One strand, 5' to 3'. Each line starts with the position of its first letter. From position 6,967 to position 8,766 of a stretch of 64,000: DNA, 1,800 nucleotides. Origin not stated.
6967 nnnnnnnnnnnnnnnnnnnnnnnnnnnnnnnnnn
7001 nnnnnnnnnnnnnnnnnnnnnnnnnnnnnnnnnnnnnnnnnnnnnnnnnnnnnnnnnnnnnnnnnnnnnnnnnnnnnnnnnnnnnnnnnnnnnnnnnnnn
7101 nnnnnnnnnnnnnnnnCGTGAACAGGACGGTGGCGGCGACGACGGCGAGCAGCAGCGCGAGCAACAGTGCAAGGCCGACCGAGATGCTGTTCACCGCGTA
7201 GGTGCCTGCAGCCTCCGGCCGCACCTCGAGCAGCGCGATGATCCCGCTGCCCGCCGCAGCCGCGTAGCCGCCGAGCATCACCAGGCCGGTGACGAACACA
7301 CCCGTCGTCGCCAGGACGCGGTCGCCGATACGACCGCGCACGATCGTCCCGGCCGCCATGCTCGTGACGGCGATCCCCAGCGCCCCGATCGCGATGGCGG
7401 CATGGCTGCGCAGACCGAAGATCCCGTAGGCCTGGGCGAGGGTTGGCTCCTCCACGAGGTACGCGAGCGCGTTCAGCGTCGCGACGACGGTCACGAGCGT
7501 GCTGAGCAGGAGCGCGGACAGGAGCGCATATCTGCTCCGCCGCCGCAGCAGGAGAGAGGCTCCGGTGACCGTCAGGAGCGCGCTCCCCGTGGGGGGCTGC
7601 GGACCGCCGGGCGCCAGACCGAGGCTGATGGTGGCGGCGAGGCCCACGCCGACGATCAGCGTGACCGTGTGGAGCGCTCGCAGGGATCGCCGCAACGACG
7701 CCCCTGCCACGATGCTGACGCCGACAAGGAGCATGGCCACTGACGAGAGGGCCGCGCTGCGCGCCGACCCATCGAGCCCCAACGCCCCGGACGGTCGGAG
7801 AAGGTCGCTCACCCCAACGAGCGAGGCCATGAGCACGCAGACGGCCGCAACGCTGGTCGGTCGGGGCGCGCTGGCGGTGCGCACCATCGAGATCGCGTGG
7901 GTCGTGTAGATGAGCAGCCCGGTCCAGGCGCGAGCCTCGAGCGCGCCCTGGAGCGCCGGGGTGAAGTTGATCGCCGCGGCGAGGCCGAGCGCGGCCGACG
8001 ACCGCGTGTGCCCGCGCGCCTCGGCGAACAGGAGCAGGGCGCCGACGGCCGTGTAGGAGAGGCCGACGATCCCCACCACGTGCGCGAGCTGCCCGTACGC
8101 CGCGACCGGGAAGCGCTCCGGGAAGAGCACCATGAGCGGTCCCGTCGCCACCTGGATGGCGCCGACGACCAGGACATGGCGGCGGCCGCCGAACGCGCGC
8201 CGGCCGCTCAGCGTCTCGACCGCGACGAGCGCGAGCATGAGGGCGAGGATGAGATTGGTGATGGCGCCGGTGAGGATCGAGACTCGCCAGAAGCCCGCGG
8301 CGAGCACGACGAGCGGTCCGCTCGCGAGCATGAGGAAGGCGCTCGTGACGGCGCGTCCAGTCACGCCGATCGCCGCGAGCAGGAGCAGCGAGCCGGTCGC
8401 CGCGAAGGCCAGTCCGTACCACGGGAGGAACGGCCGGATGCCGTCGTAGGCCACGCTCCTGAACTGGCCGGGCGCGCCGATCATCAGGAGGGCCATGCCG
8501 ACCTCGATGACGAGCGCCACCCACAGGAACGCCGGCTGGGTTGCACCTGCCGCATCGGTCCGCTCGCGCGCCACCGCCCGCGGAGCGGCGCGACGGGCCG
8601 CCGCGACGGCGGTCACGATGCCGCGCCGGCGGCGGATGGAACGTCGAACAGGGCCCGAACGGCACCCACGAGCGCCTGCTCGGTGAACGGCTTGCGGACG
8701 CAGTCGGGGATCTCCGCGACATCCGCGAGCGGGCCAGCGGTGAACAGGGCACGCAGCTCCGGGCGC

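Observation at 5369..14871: Seven consecutive signalling genes fused into one translationally coupled operon (2 HKs, 3 RRs, EAL-REC, GGDEF)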

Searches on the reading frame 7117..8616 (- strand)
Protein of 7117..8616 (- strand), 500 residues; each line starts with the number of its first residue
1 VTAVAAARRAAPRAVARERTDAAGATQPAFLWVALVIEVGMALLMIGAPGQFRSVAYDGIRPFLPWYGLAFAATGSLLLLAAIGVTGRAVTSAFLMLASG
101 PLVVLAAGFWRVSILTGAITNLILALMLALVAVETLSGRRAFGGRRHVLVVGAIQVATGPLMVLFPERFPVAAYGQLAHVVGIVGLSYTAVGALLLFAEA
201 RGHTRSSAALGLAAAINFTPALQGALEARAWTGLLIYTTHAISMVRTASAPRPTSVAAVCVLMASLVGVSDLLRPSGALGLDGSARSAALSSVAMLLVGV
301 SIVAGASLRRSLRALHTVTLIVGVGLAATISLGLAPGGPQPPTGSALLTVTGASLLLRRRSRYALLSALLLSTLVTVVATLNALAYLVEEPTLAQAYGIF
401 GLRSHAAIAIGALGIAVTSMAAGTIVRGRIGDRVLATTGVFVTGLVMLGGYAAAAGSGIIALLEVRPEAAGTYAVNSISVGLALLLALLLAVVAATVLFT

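Call 14: find_related_loci(query=window:7117-8616:-, collection=genome_contigs, flank=10000)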
Query window:7117-8616:- (500 aa) in genome_contigs; peptide patterns used: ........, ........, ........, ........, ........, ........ (x = any residue, [..] = any of these).
342 stretches matched a pattern, but none encodes a relative of the query by tblastn (E <= 1e-3).

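Call 19: search_protein_representatives(protein=window:7117-8616:-)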
Query: 500 residues. Proteins with E-value up to 0.001 (for the whole library): 27; up to 1e-10: 0; up to 1e-30: 0. The best 27 are listed.
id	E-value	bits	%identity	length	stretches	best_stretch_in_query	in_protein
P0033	2.5e-10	56.6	31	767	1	26-496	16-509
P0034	4.6e-09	52.4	37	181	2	31-132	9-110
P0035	7.4e-09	51.7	31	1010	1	32-240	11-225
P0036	8.6e-08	48.2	32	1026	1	29-243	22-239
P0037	2.3e-07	46.8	36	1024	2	31-140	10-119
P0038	4.6e-07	45.8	36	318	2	42-151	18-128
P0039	7.1e-07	45.2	36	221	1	21-208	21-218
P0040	1.7e-06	44.0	32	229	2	41-195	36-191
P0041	1.1e-05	41.3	37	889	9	203-254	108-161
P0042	1.4e-05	41.0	35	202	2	21-149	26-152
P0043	1.5e-05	40.9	28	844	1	26-261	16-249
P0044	2.6e-05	40.1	28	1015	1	36-499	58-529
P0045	3.5e-05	39.6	31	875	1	23-243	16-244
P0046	9.1e-05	38.3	31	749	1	29-256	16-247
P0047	1.3e-04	37.7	33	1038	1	29-238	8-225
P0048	1.4e-04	37.6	29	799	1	27-493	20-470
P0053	3.9e-04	36.2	29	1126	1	24-498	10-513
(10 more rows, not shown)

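Call 20: search_protein_families(library=pfam, proteins=[P0033, P0035, P0036, P0037, P0043, P0044, P0048, P0053, P0045, P0046], max_evalue=0.001)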
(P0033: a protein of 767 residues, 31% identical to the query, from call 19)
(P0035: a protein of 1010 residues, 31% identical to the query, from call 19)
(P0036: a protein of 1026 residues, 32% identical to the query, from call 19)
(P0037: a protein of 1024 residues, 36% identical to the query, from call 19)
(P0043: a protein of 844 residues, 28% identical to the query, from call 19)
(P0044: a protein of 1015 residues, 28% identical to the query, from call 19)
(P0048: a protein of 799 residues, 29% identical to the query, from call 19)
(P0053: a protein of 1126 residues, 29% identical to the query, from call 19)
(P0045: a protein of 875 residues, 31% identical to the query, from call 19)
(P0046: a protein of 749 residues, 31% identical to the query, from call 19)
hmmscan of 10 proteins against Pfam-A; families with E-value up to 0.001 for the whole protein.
P0033 (767 aa): 2 families
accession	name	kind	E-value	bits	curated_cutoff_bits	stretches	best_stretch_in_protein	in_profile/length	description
PF00672.30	HAMP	-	1.7e-10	41.5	25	1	512-558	1-47/53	HAMP domain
PF00211.25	Guanylate_cyc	-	7.7e-09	35.8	21.9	1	593-753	6-172/183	Adenylate and Guanylate cyclase catalytic domain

P0035 (1010 aa): 8 families
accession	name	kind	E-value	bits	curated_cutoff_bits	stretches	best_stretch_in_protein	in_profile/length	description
PF02518.31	HATPase_c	-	1.2e-29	103.4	26.4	1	896-1004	4-110/111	Histidine kinase-, DNA gyrase B-, and HSP90-like ATPase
PF00512.31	HisKA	-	8.7e-17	61.4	26.9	1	780-849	2-66/66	His Kinase A (phospho-acceptor) domain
PF02743.24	dCache_1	-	1.5e-14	54.6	45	1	278-447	3-183/240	Cache domain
PF01590.32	GAF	-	1.5e-10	42.2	22.4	1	615-764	1-133/133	GAF domain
PF00672.30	HAMP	-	2.3e-09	37.9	25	1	537-588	2-53/53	HAMP domain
PF13185.12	GAF_2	-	6.6e-08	33.3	28.6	1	614-765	2-136/136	GAF domain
PF13492.12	GAF_3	-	1.1e-05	26.3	27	1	714-766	78-129/129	GAF domain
PF10090.15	HPTransfase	-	3.9e-05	23.8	22.9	0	241-313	27-104/123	Histidine phosphotransferase C-terminal domain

P0036 (1026 aa): 9 families
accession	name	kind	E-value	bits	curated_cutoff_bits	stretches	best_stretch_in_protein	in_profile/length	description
PF02518.31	HATPase_c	-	7.4e-29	100.9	26.4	1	870-978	1-108/111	Histidine kinase-, DNA gyrase B-, and HSP90-like ATPase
PF00512.31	HisKA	-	1.2e-16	61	26.9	1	759-826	1-65/66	His Kinase A (phospho-acceptor) domain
PF00989.32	PAS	-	4.6e-15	56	22.6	1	618-714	4-96/113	PAS fold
PF13426.13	PAS_9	-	7.3e-13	49.1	27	1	626-731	2-103/103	PAS domain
PF08448.16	PAS_4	-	2.4e-11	44.3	23.1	1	626-734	6-110/110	PAS fold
PF00672.30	HAMP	-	5.1e-11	43.2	25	1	547-597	2-52/53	HAMP domain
PF02743.24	dCache_1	-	1.3e-07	31.8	45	1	294-511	8-239/240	Cache domain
PF13188.13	PAS_8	-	2.9e-07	30.6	21.8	1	615-661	1-44/65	PAS domain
PF12860.13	PAS_7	-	0.00078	20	27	0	626-736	6-114/115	PAS fold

P0037 (1024 aa): 7 families
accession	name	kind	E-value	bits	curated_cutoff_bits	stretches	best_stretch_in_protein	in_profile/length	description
PF02518.31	HATPase_c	-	5.5e-33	114.2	26.4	1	899-1008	2-110/111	Histidine kinase-, DNA gyrase B-, and HSP90-like ATPase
PF02743.24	dCache_1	-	4.6e-16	59.5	45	1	277-505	4-239/240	Cache domain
PF00512.31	HisKA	-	2.1e-14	53.7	26.9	1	784-855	1-66/66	His Kinase A (phospho-acceptor) domain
PF00672.30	HAMP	-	7.5e-12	45.8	25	1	542-592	3-53/53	HAMP domain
PF01590.32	GAF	-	1.8e-11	45.1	22.4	1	620-769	2-133/133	GAF domain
PF13185.12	GAF_2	-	8e-10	39.5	28.6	1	621-770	5-136/136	GAF domain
PF13492.12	GAF_3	-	1.1e-08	35.9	27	1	636-771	19-129/129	GAF domain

P0043 (844 aa): 4 families
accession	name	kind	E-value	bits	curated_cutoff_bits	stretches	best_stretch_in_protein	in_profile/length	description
PF02518.31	HATPase_c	-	5.3e-33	114.2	26.4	1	710-821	2-110/111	Histidine kinase-, DNA gyrase B-, and HSP90-like ATPase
PF00512.31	HisKA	-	9.1e-15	54.9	26.9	1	592-664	1-66/66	His Kinase A (phospho-acceptor) domain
PF00672.30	HAMP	-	3.5e-14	53.3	25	1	529-578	1-50/53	HAMP domain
PF13581.12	HATPase_c_2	-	0.00041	20.8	27.4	1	721-795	39-110/127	Histidine kinase-like ATPase domain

P0044 (1015 aa): 6 families
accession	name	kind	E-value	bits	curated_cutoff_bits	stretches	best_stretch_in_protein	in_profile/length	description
PF02518.31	HATPase_c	-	2.5e-18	67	26.4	1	901-1008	1-107/111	Histidine kinase-, DNA gyrase B-, and HSP90-like ATPase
PF13185.12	GAF_2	-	2.2e-15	57.5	28.6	1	624-753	6-136/136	GAF domain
PF00512.31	HisKA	-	1.1e-13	51.4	26.9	1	794-855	3-61/66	His Kinase A (phospho-acceptor) domain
PF01590.32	GAF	-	2.4e-11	44.7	22.4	1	624-752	4-133/133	GAF domain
PF00672.30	HAMP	-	3e-06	27.9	25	1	528-578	1-51/53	HAMP domain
PF13492.12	GAF_3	-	0.00014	22.7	27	1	626-754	6-129/129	GAF domain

P0048 (799 aa): 3 families
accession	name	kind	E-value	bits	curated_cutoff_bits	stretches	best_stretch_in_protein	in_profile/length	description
PF02518.31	HATPase_c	-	1.7e-19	70.7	26.4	1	672-781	2-109/111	Histidine kinase-, DNA gyrase B-, and HSP90-like ATPase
PF00672.30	HAMP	-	1.8e-12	47.8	25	1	476-525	2-52/53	HAMP domain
PF00512.31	HisKA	-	3.5e-11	43.4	26.9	1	564-627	3-63/66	His Kinase A (phospho-acceptor) domain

P0053 (1126 aa): 5 families
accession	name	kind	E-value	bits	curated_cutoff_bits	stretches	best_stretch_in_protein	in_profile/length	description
PF00563.25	EAL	-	2e-73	247.1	31.3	1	869-1102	3-236/236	EAL domain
PF00990.26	GGDEF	-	5e-46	156.9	23.8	1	692-847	1-159/161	Diguanylate cyclase, GGDEF domain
PF00672.30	HAMP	-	1.1e-08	35.7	25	1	515-564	2-51/53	HAMP domain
PF13426.13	PAS_9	-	4.4e-05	24.1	27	1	584-680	3-103/103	PAS domain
PF00989.32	PAS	-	0.00019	21.9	22.6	1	574-678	3-113/113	PAS fold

P0045 (875 aa): 5 families
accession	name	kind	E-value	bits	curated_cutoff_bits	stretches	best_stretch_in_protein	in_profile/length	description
PF02518.31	HATPase_c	-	2.4e-29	102.4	26.4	1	749-859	1-109/111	Histidine kinase-, DNA gyrase B-, and HSP90-like ATPase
PF02743.24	dCache_1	-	2.8e-22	79.9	45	1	293-517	2-240/240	Cache domain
PF00512.31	HisKA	-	9.9e-17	61.2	26.9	1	637-705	3-66/66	His Kinase A (phospho-acceptor) domain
PF00672.30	HAMP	-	3.9e-10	40.3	25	1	556-602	6-52/53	HAMP domain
PF17203.10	sCache_3_2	-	5.6e-06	26.9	28.4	0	359-442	57-138/140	Single cache domain 3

P0046 (749 aa): 3 families
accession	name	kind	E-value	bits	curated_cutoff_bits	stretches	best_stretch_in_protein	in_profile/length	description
PF02518.31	HATPase_c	-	5.1e-21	75.6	26.4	1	626-734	1-107/111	Histidine kinase-, DNA gyrase B-, and HSP90-like ATPase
PF00512.31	HisKA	-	5.6e-12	46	26.9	1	519-583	3-64/66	His Kinase A (phospho-acceptor) domain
PF00672.30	HAMP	-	3.2e-06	27.8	25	1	429-480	1-52/53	HAMP domain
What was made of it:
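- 7117..8616 (-): N-terminal membrane sensor region of HK2 (residues 1-500). It belongs to a rare membrane-domain family with no Pfam or NCBIfam match. In those relatives it is fused through HAMP or Cache to kinase, adenylate cyclase or GGDEF-EAL outputs (call 20).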

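Call 29: find_related_loci(query=window:7117-8616:-, collection=metagenome_contigs, flank=10000)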
Query window:7117-8616:- (500 aa) in metagenome_contigs; peptide patterns used: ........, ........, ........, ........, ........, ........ (x = any residue, [..] = any of these).
466 stretches matched a pattern, but none encodes a relative of the query by tblastn (E <= 1e-3).
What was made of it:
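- Tried and rejected: Scans of GTDB genomes and JGI metagenomes with HK2's sensor region found no relatives (calls 14, 29).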

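Call 33: find_homologous_proteins(query=A1, max_evalue=0.00001)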
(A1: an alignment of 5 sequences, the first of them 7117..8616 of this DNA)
Query A1 (5 sequences) (500 aa, profile of the alignment): 2 proteins with E <= 0.00001 among 8000 candidates.
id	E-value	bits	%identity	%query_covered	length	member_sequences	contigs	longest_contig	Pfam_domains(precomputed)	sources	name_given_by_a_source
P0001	1.3e-162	560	100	100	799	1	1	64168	PF00672.31,PF02518.32,PF00512.32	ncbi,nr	ncbi:MAG TPA: ATP-binding protein [Candidatus Limnocylindria bacterium]|nr:ATP-binding protein [Cand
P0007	5.0e-10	57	43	9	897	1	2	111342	PF00672.31,PF02743.25,PF02518.32,PF00512.32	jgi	jgi:signal transduction histidine kinase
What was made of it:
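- Tried and rejected: The profile search with alignment A1 returned only HK2 itself and P0007 (call 33).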

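Call 53: predict_structure(alignment_id=A1)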
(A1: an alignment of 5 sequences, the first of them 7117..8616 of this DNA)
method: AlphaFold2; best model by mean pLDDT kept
length: 500 residues; sequences in the alignment: 5
mean_pLDDT: 60.8   pTM: 0.57
mean pLDDT of the five models: 60.8, 60.8, 58.8, 58.1, 56.3
residues with pLDDT >= 90: 1; 70-90: 153; 50-70: 194; < 50: 152
segments of 3 or more residues with pLDDT < 50: 1-4, 15-26, 251-361, 363-365, 387-402
pLDDT, mean of each block of 10 residues (from residue 1): 51 50 53 82 77 70 84 86 73 86 83 77 87 77 66 86 73 58 77 81 69 70 64 72 64 47 46 38 40 43 39 45 40 33 38 45 50 53 49 46 51 55 61 61 61 54 55 53 60 58
secondary structure, 60 per line:
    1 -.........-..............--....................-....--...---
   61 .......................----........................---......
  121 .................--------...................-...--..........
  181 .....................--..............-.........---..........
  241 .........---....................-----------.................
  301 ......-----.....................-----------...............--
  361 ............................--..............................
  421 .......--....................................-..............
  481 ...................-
elements in order: H2-10 H12-25 H28-47 H49-52 H61-83 H88-111 H115-137 H146-164 H171-201 H204-217 H219-227 H231-249 H253-272 H284-306 H312-332 H344-358 H361-388 H391-427 H430-465 H467-499
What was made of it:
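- Tried and rejected: The 14-TM structure model was poor (mean pLDDT 60.8, second half below 50, call 53).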

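Call 58: fold_search(model_id=the predicted structure, library=pdb)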
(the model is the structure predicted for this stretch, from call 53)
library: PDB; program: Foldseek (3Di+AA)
matches with E <= 10: 130; with E <= 0.001: 0
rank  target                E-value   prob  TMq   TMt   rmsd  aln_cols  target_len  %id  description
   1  7t7t_A                1.8e-01  0.30  0.15  0.16  21.6       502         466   10  Structure of TSK/BRU1 bound to histone H3.1 (released 2022-03-30)
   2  8qai_A                5.9e-01  0.21  0.17  0.20  20.2       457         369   16  X-ray crystal structure of a de novo designed single-chain parallel coiled-coil alpha-helical barrel with 7 inner heli (released 2024-07-03)
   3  7rdr_A                7.8e-01  0.30  0.23  0.24  20.9       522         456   13  Circular tandem repeat protein with novel repeat topology and enhanced subunit contact surfaces (released 2021-09-01)
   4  3ieg_A                8.1e-01  0.10  0.11  0.14  22.2       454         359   12  Crystal Structure of P58(IPK) TPR Domain at 2.5 A (released 2010-03-31)
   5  8b21_B                9.2e-01  0.09  0.13  0.10  23.4       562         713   13  Time-resolved structure of K+-dependent Na+-PPase from Thermotoga maritima 0-60-seconds post reaction initiation with  (released 2024-01-17)
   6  3mk7_D                1.3e+00  0.13  0.20  0.21  20.4       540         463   12  The structure of CBB3 cytochrome oxidase (released 2010-08-04)
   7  3mk7_G                1.4e+00  0.13  0.20  0.21  20.4       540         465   12  The structure of CBB3 cytochrome oxidase (released 2010-08-04)
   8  5mjy_B                1.5e+00  0.18  0.14  0.17  11.5       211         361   13  Crystal structure of the His Domain Protein Tyrosine Phosphatase (HD-PTP/PTPN23) Bro1 domain (SARA complex structure) (released 2017-08-16)
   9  9f0l                  1.6e+00  0.13  0.19  0.14  23.3       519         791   13  Scalable protein design using hallucination in a relaxed sequence space (released 2024-10-16)
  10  8b71_A                1.6e+00  0.08  0.15  0.14  23.9       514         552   14  Upright KimA dimer with bound c-di-AMP from B. subtilis (released 2023-01-18)
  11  9g8j_B                1.7e+00  0.06  0.11  0.09  22.9       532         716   14  Structure of K+-dependent Na+-PPase from Thermotoga maritima in complex with zoledronate (released 2025-06-04)
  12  7f47                  2.0e+00  0.07  0.15  0.11  22.9       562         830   13  Cryo-EM structure of Rhizobium etli MprF (released 2022-06-22)
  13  3rau_B                2.2e+00  0.18  0.13  0.16  11.7       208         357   15  Crystal structure of the HD-PTP Bro1 domain (released 2011-09-14)
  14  3o0r_B                2.2e+00  0.08  0.17  0.18  20.6       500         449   12  Crystal structure of nitric oxide reductase from Pseudomonas aeruginosa in complex with antibody fragment (released 2010-12-29)
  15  5j4n_B                2.4e+00  0.06  0.16  0.18  24.2       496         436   14  Crystal structure of the L-arginine/agmatine antiporter AdiC in complex with agmatine at 2.6 Angstroem resolution (released 2016-08-31)
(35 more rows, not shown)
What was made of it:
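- Tried and rejected: The Foldseek search against PDB gave nothing with E < 0.1 or TM-score > 0.25 (call 58).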

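Call 67: search_protein_families(library=pfam, alignment_id=A1, max_evalue=5)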
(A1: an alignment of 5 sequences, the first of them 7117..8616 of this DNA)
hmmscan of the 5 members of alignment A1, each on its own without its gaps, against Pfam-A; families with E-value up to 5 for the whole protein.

A. member 1, window:7117-8616:- (500 aa): 1 family
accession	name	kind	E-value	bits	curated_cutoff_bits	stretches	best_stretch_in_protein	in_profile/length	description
PF14851.11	FAM176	-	0.54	10.5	31.5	1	463-494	15-46/152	FAM176 family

B. families by the number of members that match (of 5 scanned): 3 families
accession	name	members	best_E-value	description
PF00060.32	Lig_chan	1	0.28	Ligand-gated ion channel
PF14851.11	FAM176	1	0.54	FAM176 family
PF18303.6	Saf_2TM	1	1.2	SAVED-fused 2TM effector domain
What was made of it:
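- On Described membrane sensor domains (MASE, MHYT, 7TMR-DISM and similar): HK2 residues 1-500 and four distant relatives have no Pfam family at E <= 5 (call 67).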
